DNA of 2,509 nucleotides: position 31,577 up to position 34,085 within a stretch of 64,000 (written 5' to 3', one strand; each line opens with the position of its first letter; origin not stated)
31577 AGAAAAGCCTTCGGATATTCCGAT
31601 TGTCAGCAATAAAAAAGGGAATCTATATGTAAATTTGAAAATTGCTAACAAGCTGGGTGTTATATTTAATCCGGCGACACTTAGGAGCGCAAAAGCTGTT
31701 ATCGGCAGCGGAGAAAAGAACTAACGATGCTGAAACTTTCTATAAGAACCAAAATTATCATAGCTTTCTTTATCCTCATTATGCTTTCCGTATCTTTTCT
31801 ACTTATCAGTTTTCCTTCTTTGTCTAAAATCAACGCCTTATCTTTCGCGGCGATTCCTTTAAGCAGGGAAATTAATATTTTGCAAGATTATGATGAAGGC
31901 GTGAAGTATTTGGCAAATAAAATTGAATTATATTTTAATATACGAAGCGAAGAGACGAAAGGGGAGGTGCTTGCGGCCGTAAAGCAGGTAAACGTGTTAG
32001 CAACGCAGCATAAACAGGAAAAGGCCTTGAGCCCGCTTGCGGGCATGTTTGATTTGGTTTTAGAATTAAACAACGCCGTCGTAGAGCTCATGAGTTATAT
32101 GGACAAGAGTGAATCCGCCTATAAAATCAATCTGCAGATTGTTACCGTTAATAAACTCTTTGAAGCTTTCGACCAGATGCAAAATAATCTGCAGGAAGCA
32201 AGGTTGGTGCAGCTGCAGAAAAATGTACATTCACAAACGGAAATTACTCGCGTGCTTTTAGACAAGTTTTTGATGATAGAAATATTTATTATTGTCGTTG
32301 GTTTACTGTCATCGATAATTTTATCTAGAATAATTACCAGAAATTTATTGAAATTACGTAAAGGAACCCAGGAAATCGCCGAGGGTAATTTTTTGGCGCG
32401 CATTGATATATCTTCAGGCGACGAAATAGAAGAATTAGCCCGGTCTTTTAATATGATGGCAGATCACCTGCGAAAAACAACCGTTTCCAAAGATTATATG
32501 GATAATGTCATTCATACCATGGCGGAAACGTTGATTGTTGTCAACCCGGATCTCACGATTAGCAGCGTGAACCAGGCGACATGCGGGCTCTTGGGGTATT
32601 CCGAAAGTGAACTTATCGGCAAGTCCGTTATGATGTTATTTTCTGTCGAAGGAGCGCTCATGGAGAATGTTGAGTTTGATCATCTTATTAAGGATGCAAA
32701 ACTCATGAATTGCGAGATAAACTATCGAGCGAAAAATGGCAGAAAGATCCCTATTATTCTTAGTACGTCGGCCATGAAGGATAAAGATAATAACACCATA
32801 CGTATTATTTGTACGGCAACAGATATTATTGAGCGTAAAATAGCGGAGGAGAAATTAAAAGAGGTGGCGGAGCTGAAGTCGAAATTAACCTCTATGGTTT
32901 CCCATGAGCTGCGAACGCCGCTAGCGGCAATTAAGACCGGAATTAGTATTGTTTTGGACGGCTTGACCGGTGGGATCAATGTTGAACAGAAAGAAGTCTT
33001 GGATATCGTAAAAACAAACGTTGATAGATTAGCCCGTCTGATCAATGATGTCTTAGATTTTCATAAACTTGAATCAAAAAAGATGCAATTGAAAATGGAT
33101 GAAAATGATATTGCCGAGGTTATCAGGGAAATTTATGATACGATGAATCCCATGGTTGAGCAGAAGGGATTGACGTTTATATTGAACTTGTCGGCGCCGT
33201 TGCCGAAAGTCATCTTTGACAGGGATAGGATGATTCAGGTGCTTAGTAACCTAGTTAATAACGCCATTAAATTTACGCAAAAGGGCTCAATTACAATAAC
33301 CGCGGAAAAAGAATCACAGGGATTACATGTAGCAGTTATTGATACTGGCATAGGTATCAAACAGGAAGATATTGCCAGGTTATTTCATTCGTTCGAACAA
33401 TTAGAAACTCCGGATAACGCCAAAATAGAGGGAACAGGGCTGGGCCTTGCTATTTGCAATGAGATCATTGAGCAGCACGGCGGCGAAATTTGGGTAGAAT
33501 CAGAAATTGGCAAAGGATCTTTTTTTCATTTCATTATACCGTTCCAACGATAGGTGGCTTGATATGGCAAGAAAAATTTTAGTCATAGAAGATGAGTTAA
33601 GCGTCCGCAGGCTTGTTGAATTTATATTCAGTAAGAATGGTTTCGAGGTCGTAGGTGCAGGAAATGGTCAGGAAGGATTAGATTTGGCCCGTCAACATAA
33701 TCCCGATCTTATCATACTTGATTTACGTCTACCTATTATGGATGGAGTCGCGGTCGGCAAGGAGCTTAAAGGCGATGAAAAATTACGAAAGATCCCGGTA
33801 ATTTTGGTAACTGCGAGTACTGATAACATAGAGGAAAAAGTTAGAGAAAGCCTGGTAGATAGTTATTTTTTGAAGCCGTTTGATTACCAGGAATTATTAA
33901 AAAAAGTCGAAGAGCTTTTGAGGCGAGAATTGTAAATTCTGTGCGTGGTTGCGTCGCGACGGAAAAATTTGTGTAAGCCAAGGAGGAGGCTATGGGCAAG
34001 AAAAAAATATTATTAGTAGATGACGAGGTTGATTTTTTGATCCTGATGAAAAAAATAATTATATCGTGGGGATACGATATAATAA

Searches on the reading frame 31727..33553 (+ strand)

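Call 7: search_protein_families(library=phrogs, proteins=[window:31727-33553:+], max_evalue=0.001)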
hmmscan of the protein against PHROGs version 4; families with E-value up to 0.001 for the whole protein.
window:31727-33553:+ (608 aa): 8 families
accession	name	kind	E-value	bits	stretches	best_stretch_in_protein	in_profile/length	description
phrog_857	-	unknown function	1.8e-65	223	2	375-607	232-461/468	-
phrog_20458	-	unknown function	2.6e-53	182.4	1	179-605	248-668/829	-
phrog_10912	-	other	2.8e-50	172.2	1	228-606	596-961/970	kinase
phrog_18358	-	unknown function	1.2e-21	77.5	1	367-606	417-652/904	-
phrog_5982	-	unknown function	1.8e-21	76.7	1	255-606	484-845/1030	-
phrog_20778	-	unknown function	8.9e-20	71.5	1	366-601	434-667/675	-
phrog_28116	-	unknown function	3.5e-17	63.5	1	375-606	275-502/512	-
phrog_8572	-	unknown function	2.1e-08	34.6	1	116-255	131-267/533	-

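Call 21: search_protein_families(library=pfam, proteins=[window:31727-33553:+], max_evalue=0.01)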
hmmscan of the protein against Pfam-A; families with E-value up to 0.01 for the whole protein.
window:31727-33553:+ (608 aa): 11 families
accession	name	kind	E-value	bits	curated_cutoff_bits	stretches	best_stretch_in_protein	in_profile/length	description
PF02518.31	HATPase_c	-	2.7e-31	108.7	26.4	1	498-607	2-110/111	Histidine kinase-, DNA gyrase B-, and HSP90-like ATPase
PF00512.31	HisKA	-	1.3e-16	60.9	26.9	1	384-450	2-65/66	His Kinase A (phospho-acceptor) domain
PF00672.30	HAMP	-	2.3e-15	57.1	25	1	199-249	2-52/53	HAMP domain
PF13426.13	PAS_9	-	3.7e-14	53.3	27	1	269-367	4-101/103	PAS domain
PF00989.32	PAS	-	2.4e-12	47.3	22.6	1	258-367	3-113/113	PAS fold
PF08447.18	PAS_3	-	4e-08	33.8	25.6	1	280-364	3-89/89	PAS fold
PF08448.16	PAS_4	-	1.7e-06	28.7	23.1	1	269-371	8-109/110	PAS fold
PF24820.1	Diguanyl_cycl_sensor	-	0.00034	21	28.1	1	261-300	1-40/109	Diguanylate cyclase-like sensor domain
PF13589.12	HATPase_c_3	-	0.0015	19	25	1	504-561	5-61/137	Histidine kinase-, DNA gyrase B-, and HSP90-like ATPase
PF13581.12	HATPase_c_2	-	0.0023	18.4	27.4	1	509-580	39-108/127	Histidine kinase-like ATPase domain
PF14501.12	HATPase_c_5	-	0.0047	17.2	22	1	502-593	6-91/102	GHKL domain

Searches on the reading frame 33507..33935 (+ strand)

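Call 21: search_protein_families(library=pfam, proteins=[window:33507-33935:+], max_evalue=0.01)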
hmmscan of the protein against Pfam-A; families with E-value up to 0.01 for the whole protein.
window:33507-33935:+ (142 aa): 2 families
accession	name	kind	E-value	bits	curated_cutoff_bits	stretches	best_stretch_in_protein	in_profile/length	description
PF00072.30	Response_reg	-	3.3e-23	82.4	30.2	1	24-135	1-111/111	Response regulator receiver domain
PF23198.2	PDE8A_N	-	0.0027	18.1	29.6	1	42-121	31-111/147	PDE8A-like, N-terminal domain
